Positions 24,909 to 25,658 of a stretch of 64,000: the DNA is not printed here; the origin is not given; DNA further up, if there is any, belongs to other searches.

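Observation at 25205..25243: Perfect 17-bp GC-rich hairpin embedded in-frame in smpB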

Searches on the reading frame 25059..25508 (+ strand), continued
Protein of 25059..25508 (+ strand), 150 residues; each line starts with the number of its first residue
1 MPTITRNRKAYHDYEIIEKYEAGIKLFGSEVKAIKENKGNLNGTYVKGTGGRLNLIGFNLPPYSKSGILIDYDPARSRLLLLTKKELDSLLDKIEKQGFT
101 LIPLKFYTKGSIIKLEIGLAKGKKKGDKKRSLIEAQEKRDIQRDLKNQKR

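Call 53: find_encoding_contigs(protein=P0129, flank=1000, max_places=2)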
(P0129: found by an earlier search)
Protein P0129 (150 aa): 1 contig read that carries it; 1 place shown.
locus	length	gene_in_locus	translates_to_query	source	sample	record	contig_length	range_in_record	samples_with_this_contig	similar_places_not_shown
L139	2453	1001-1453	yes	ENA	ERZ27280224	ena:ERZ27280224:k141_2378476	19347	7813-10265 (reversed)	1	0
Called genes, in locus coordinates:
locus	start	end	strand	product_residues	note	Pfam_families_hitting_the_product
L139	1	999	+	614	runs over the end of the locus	-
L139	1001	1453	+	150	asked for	PF01668:SmpB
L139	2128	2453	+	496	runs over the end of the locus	PF13173:AAA_14, PF13635:DUF4143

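Call 54: find_encoding_contigs(protein=P0131, flank=1000, max_places=2)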
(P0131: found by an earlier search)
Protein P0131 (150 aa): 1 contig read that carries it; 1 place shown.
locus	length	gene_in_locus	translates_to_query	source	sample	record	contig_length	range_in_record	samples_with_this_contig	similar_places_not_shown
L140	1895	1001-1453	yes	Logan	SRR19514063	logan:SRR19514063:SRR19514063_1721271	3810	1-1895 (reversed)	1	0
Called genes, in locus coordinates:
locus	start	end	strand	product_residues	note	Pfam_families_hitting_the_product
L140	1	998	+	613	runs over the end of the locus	-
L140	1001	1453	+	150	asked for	PF01668:SmpB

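Call 55: find_encoding_contigs(protein=P0127, flank=1000, max_places=1)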
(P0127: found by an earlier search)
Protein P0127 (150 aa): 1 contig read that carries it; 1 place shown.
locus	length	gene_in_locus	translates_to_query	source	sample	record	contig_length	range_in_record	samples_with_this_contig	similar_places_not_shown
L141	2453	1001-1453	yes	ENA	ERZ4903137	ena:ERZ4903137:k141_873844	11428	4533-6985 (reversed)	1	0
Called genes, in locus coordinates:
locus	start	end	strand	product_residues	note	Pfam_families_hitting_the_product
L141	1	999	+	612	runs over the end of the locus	-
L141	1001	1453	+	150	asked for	PF01668:SmpB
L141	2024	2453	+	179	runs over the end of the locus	-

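Call 56: find_encoding_contigs(protein=P0124, flank=1000, max_places=1)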
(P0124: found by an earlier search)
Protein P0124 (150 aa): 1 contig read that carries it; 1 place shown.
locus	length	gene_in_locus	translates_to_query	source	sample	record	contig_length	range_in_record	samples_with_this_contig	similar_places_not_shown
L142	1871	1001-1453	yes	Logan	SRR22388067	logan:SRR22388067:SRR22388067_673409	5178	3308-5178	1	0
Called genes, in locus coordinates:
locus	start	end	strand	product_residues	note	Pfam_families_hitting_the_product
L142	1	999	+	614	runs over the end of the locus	-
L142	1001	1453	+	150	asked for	PF01668:SmpB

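Call 57: find_encoding_contigs(protein=P0126, flank=1000, max_places=1)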
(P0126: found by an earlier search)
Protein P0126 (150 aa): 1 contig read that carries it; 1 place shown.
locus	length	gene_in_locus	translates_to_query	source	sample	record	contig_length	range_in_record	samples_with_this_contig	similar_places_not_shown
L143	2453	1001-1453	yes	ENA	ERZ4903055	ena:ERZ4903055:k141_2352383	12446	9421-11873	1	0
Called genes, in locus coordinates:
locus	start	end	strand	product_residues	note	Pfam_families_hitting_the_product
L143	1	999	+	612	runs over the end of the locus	-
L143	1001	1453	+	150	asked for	PF01668:SmpB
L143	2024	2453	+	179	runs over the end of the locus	-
